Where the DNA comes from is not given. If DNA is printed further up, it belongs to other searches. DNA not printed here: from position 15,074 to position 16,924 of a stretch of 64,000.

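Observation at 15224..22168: Two arylsulfatases flank a TctCBA tripartite transporter and a MarR regulator: candidate uptake and desulfation locus for an unknown sulfated substrate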

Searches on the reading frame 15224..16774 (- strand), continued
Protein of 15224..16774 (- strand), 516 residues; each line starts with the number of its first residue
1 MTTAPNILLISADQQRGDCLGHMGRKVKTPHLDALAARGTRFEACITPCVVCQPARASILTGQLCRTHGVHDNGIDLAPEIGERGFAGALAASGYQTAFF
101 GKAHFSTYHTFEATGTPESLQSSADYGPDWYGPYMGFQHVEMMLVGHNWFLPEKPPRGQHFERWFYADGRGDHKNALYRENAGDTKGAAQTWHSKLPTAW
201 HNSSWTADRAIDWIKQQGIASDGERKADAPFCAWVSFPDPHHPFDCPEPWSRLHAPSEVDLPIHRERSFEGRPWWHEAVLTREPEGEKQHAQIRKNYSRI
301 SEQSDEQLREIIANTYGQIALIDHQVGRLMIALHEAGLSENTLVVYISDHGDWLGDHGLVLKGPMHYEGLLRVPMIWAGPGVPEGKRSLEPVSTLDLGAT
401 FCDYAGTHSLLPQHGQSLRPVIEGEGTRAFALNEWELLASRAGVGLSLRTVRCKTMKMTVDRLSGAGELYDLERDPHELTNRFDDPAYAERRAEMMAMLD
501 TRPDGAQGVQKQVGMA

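Call 51: search_protein_families(library=pfam, proteins=[L030:3123-3941:-, L012:11469-13247:+, L090:2874-4343:-, L073:2309-2836:+, L131:3346-4818:-, L128:2722-4026:-, L098:5408-7063:-, L032:1907-3520:+, L030:11583-13289:+, L036:11617-13512:+], max_evalue=0.00001)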
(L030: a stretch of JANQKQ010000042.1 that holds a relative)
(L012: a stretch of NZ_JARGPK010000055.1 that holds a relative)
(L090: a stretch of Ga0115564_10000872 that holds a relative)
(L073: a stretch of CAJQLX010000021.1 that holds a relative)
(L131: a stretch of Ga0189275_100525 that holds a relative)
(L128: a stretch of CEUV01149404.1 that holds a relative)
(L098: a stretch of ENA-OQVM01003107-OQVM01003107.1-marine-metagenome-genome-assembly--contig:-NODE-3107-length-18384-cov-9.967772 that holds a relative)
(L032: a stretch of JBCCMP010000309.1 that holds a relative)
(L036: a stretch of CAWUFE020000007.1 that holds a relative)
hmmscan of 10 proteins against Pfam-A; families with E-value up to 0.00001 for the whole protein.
L030:3123-3941:- (272 aa): 1 family
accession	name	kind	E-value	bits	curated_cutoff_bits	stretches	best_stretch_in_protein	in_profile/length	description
PF00582.32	Usp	-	1.7e-15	58.3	24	1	218-270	87-139/141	Universal stress protein family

L012:11469-13247:+ (592 aa): 0 families

L090:2874-4343:- (489 aa): 2 families
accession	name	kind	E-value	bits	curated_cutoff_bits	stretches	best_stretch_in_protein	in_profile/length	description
PF13946.11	DUF4214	-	1.6e-17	63.8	23.2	1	328-392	1-65/72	Domain of unknown function (DUF4214)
PF00353.25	HemolysinCabind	-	7.6e-07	29.4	23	1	198-224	9-35/36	RTX calcium-binding nonapeptide repeat (4 copies)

L073:2309-2836:+ (175 aa): 1 family
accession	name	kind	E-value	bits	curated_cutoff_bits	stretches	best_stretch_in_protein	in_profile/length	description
PF14588.11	YjgF_endoribonc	-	1.7e-14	54.3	35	1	19-160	1-135/148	YjgF/chorismate_mutase-like, putative endoribonuclease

L131:3346-4818:- (490 aa): 2 families
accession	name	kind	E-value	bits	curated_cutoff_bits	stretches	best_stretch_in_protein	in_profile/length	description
PF02913.24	FAD-oxidase_C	-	8e-62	209.6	21.2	1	249-485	5-247/248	FAD linked oxidases, C-terminal domain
PF01565.28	FAD_binding_4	-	4.1e-41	140.4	26.4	1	72-209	1-139/139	FAD binding domain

L128:2722-4026:- (434 aa): 1 family
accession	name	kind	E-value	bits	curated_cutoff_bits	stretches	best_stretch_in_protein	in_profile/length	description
PF00067.27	p450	-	2.4e-20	73.2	22.8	1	307-400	325-428/462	Cytochrome P450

L098:5408-7063:- (551 aa): 3 families
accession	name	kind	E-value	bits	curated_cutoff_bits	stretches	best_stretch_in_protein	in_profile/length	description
PF02775.26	TPP_enzyme_C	-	1.5e-27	96.7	21.9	1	398-523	7-135/151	Thiamine pyrophosphate enzyme, C-terminal TPP binding domain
PF00205.28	TPP_enzyme_M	-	5.1e-25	88.2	30.4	1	202-330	2-135/137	Thiamine pyrophosphate enzyme, central domain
PF02776.23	TPP_enzyme_N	-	3.4e-24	85.3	26.8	1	16-130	1-113/119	Thiamine pyrophosphate enzyme, N-terminal TPP binding domain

L032:1907-3520:+ (537 aa): 2 families
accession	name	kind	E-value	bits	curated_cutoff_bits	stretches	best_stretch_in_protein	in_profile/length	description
PF03441.19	FAD_binding_7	-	4.8e-57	193.1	27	1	284-476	2-202/203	FAD binding domain of DNA photolyase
PF00875.24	DNA_photolyase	-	1.2e-24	87.6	26.6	1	23-147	2-126/164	DNA photolyase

L030:11583-13289:+ (568 aa): 0 families

L036:11617-13512:+ (631 aa): 10 families
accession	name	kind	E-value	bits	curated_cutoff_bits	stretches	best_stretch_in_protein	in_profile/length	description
PF07719.23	TPR_2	-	8.7e-15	54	27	0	463-494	2-33/34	Tetratricopeptide repeat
PF00211.25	Guanylate_cyc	-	4.9e-14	52.8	21.9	1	6-163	8-176/183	Adenylate and Guanylate cyclase catalytic domain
PF14559.12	TPR_19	-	2.2e-12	47.6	25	0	472-538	1-67/68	Tetratricopeptide repeat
PF00515.34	TPR_1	-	2.1e-10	40.4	27.8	0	462-494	1-33/34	Tetratricopeptide repeat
PF13432.12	TPR_16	-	5.4e-09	36.8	32.7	0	446-494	15-63/65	Tetratricopeptide repeat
PF13371.12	TPR_9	-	6.2e-08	33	35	0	506-567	5-63/73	Tetratricopeptide repeat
PF13414.12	TPR_11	-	1.1e-07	31.9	26.8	0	471-498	3-30/42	TPR repeat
PF23914.1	TPR_CcmH_CycH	-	1.7e-07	31.7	42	0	504-598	58-152/158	Cytochrome c-type biogenesis protein H TPR domain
PF13431.12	TPR_17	-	6.8e-07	29.5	24.4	0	406-428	1-23/34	Tetratricopeptide repeat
PF13428.12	TPR_14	-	7.7e-07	29.6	23.5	0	464-503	3-42/44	Tetratricopeptide repeat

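Call 52: search_protein_families(library=ncbifam, proteins=[L125:11466-12659:+, L144:11520-12656:+, L098:5408-7063:-, L131:3346-4818:-, L046:11219-12334:+, L007:8918-9979:+, L070:8216-9316:+, L049:12186-13289:+, L128:2722-4026:-, L073:2309-2836:+], max_evalue=1e-10)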
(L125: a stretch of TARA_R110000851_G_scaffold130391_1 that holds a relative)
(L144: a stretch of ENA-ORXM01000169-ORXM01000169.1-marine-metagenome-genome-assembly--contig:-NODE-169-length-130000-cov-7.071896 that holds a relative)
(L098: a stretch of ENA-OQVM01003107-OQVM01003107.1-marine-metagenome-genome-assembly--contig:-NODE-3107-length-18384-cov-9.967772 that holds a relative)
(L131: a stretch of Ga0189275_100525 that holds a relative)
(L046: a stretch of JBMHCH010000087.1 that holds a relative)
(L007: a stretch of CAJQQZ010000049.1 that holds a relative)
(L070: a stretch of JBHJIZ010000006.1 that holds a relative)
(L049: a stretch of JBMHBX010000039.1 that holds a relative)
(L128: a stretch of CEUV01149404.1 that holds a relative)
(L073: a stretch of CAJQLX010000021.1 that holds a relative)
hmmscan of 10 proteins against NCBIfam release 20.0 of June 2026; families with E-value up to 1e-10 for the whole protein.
L125:11466-12659:+ (397 aa): 5 families
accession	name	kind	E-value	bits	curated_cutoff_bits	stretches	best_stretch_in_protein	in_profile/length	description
NF008398.0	PRK11197.1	subfamily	2.7e-127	424.7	376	1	22-391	3-372/381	L-lactate dehydrogenase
NF033901.1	L_lactate_LldD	exception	8.5e-108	360.7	550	1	22-390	3-371/377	FMN-dependent L-lactate dehydrogenase LldD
TIGR03966.1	actino_HemFlav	equivalog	5.7e-70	235.9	470.85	1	22-396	5-379/385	pre-mycofactocin synthase MftD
TIGR02708.1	L_lactate_ox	equivalog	2.6e-57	194.5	645.5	2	251-394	215-358/367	L-lactate oxidase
TIGR02151.1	IPP_isom_2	equivalog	1.2e-14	54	281.3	0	316-395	256-335/338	type 2 isopentenyl-diphosphate Delta-isomerase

L144:11520-12656:+ (378 aa): 4 families
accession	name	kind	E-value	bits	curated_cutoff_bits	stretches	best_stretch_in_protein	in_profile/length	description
NF008398.0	PRK11197.1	subfamily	8.9e-123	409.8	376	1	3-374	2-375/381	L-lactate dehydrogenase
NF033901.1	L_lactate_LldD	exception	9.8e-106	353.9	550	1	3-372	2-373/377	FMN-dependent L-lactate dehydrogenase LldD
TIGR03966.1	actino_HemFlav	equivalog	8e-75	251.9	470.85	1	6-365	7-368/385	pre-mycofactocin synthase MftD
TIGR02708.1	L_lactate_ox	equivalog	1.4e-60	205.3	645.5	2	232-369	216-353/367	L-lactate oxidase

L098:5408-7063:- (551 aa): 50 families (the best 25 are shown)
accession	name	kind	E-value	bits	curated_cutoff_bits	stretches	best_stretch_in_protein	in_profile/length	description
NF006052.0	PRK08199.1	subfamily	2.3e-63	214.3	539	1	20-546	12-542/559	thiamine pyrophosphate protein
NF005713.0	PRK07525.1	subfamily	1.4e-58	198.7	620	1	16-521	6-538/592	sulfoacetaldehyde acetyltransferase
NF006187.0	PRK08322.1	equivalog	2e-58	198.2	509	1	21-524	7-511/548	acetolactate synthase large subunit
NF006122.0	PRK08266.1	subfamily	6e-57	193.3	571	1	20-542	8-525/543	hypothetical protein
NF006377.0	PRK08611.1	equivalog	2.2e-56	191.6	742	1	20-547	8-535/576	pyruvate oxidase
NF005712.0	PRK07524.1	subfamily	6e-56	190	500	1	20-540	7-528/536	5-guanidino-2-oxopentanoate decarboxylase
TIGR03457.1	sulphoacet_xsc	equivalog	1.7e-55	188.5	676.4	2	18-339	4-331/579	sulfoacetaldehyde acetyltransferase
NF005470.0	PRK07064.1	equivalog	1.5e-51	176.1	495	1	20-541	9-529/552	thiamine pyrophosphate-binding protein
TIGR00118.1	acolac_lg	equivalog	1e-48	166.2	538.35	1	20-543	5-536/557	biosynthetic-type acetolactate synthase large subunit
NF006378.0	PRK08617.1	equivalog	3.8e-45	154.3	510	1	22-524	14-521/556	acetolactate synthase AlsS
NF058623.1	HdaclCoAlyACT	equivalog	6.9e-43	147.1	600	1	17-522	11-522/575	2-hydroxyacyl-CoA lyase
NF004919.0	PRK06276.1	equivalog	3.1e-42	144.7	866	1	20-546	5-543/582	acetolactate synthase large subunit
NF005860.0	PRK07789.1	equivalog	2.5e-41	141.7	881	1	14-521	32-557/615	acetolactate synthase large subunit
NF004516.0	PRK05858.1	equivalog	2.7e-41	141.8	587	1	21-522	16-516/548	acetolactate synthase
NF004710.0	PRK06048.1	equivalog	5.1e-41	140.7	976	1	13-542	5-538/561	acetolactate synthase large subunit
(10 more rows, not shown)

L131:3346-4818:- (490 aa): 5 families
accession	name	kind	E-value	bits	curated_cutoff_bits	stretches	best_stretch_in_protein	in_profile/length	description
TIGR00387.1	glcD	equivalog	2.1e-102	343.1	567.9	1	75-485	1-413/413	glycolate oxidase subunit GlcD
NF008408.0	PRK11230.1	equivalog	4.2e-70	236.6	897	1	65-487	49-472/499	glycolate oxidase subunit GlcD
NF049975.1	2HglutDHaseYdiJ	equivalog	4e-44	150.7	1350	2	55-211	36-195/1018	D-2-hydroxyglutarate dehydrogenase YdiJ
NF008439.0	PRK11282.1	equivalog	3.8e-22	78.6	284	1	117-323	42-231/358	glycolate oxidase subunit GlcE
TIGR01678.1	FAD_lactone_ox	subfamily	1.5e-11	43.9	396.8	1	70-245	13-181/438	sugar 1,4-lactone oxidase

L046:11219-12334:+ (371 aa): 16 families
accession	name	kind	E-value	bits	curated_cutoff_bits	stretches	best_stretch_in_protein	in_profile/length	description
NF040626.1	AksF2_Meth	equivalog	6.9e-73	245.8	540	1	7-368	4-331/333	homoisocitrate dehydrogenase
TIGR02088.1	LEU3_arch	subfamily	8.1e-72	242.2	409.8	1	7-363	1-323/324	isopropylmalate/isohomocitrate dehydrogenases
NF002898.0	PRK03437.1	equivalog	1.5e-66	225.1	393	1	6-366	6-344/347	3-isopropylmalate dehydrogenase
TIGR02089.1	TTC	equivalog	3.6e-64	216.9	470.4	1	7-367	6-352/352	tartrate dehydrogenase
NF006529.0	PRK08997.1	equivalog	2.1e-61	207.8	510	1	7-367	6-335/335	isocitrate dehydrogenase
NF040619.1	AksF_Meth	equivalog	3.4e-61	207.2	500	1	7-361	4-341/343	homoisocitrate dehydrogenase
TIGR00169.1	leuB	equivalog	1.8e-59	201.6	353.2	1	7-366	2-348/349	3-isopropylmalate dehydrogenase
NF006048.0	PRK08194.1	equivalog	1.7e-54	185.2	501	1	7-369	6-351/352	tartrate dehydrogenase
NF006673.0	PRK09222.1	equivalog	1.4e-53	182.6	509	1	6-368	6-342/482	NADP-dependent isocitrate dehydrogenase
NF040855.1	iso_homocit_dh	equivalog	8.7e-53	179.7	680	1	7-320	4-282/345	isocitrate--homoisocitrate dehydrogenase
TIGR00175.1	mito_nad_idh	equivalog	5.9e-50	170.3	432.4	1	8-367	7-334/334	isocitrate dehydrogenase (NAD(+))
TIGR02924.1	ICDH_alpha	equivalog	3.4e-43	148.4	561.35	1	7-319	3-291/473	isocitrate dehydrogenase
TIGR00183.1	prok_nadp_idh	equivalog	2.4e-34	118.9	567.3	1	231-345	282-389/417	isocitrate dehydrogenase (NADP(+))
NF005425.0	PRK07006.1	equivalog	9.5e-32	110.3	490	1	230-345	281-389/416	NADP-dependent isocitrate dehydrogenase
NF005610.0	PRK07362.1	equivalog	3.9e-29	101.6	585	1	233-345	341-446/474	NADP-dependent isocitrate dehydrogenase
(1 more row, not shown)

L007:8918-9979:+ (353 aa): 0 families

L070:8216-9316:+ (366 aa): 2 families
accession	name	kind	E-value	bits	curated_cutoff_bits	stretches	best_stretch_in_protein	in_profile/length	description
TIGR01263.1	4HPPD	equivalog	2.2e-117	392.5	277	1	23-364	2-353/353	4-hydroxyphenylpyruvate dioxygenase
NF042435.1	DhshikDhtase_QuiC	equivalog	1.1e-51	176.1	1200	1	12-347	285-616/635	3-dehydroshikimate dehydratase QuiC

L049:12186-13289:+ (367 aa): 2 families
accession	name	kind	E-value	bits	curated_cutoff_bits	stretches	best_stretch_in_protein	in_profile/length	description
TIGR01263.1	4HPPD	equivalog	2.5e-109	366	277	1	23-359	2-351/353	4-hydroxyphenylpyruvate dioxygenase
NF042435.1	DhshikDhtase_QuiC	equivalog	2.3e-47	161.8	1200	1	17-344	290-616/635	3-dehydroshikimate dehydratase QuiC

L128:2722-4026:- (434 aa): 6 families
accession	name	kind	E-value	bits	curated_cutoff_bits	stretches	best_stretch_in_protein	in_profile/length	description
TIGR04515.1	P450_rel_GT_act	subfamily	1.1e-40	140.2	343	1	60-411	31-366/386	P450-derived glycosyltransferase activator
TIGR04538.1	P450_cycloAA_1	subfamily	2e-37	129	500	1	54-410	3-372/395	cytochrome P450, cyclodipeptide synthase-associated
NF041177.1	Cyp119_Thmprot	equivalog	2.2e-35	122.1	680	1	66-429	5-364/368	cytochrome P450 Cyp119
TIGR04458.1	CYP450_TxtE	equivalog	3.1e-35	121.6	500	1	56-431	7-402/403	4-nitrotryptophan synthase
NF045816.1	PentlenlactSyn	equivalog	7.9e-31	107.1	700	1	64-414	17-375/396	pentalenolactone synthase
NF041802.1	P450_SolI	exception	3.1e-27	95.1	850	1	276-428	266-419/424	solanimycin biosynthesis cytochrome P450 SolI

L073:2309-2836:+ (175 aa): 0 families

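Call 63: find_encoding_contigs(protein=P0016, flank=8000, max_places=2)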
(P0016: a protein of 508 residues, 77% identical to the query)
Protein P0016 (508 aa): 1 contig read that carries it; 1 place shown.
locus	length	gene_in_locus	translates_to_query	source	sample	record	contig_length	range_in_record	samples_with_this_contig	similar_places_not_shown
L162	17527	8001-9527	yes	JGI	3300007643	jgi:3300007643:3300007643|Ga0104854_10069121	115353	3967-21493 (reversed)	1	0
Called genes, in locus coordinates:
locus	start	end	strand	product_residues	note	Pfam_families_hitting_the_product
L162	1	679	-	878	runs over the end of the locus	PF06808:DctM, PF11874:DUF3394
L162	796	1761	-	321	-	PF16868:NMT1_3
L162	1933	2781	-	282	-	PF23023:Anti-Pycsar_Apyc1, PF00753:Lactamase_B, PF12706:Lactamase_B_2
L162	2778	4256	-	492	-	PF00884:Sulfatase, PF01663:Phosphodiest (faint), PF16347:SGSH_C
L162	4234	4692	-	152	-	PF12802:MarR_2, PF01047:MarR (weak)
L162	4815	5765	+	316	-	PF03401:TctC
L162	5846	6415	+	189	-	PF07331:TctB (faint)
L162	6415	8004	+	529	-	PF01970:TctA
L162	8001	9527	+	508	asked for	PF00884:Sulfatase, PF01663:Phosphodiest (weak), PF16347:SGSH_C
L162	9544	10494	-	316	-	PF01636:APH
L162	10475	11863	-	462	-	PF00202:Aminotran_3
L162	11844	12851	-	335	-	PF07366:SnoaL (weak), PF12680:SnoaL_2 (weak), PF07366:SnoaL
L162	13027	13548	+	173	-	PF11066:DUF2867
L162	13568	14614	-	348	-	PF00356:LacI, PF00532:Peripla_BP_1, PF13407:Peripla_BP_4, PF13377:Peripla_BP_3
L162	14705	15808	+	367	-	PF02463:SMC_N (faint), PF00005:ABC_tran, PF13304:AAA_21 (faint), PF17912:OB_MalK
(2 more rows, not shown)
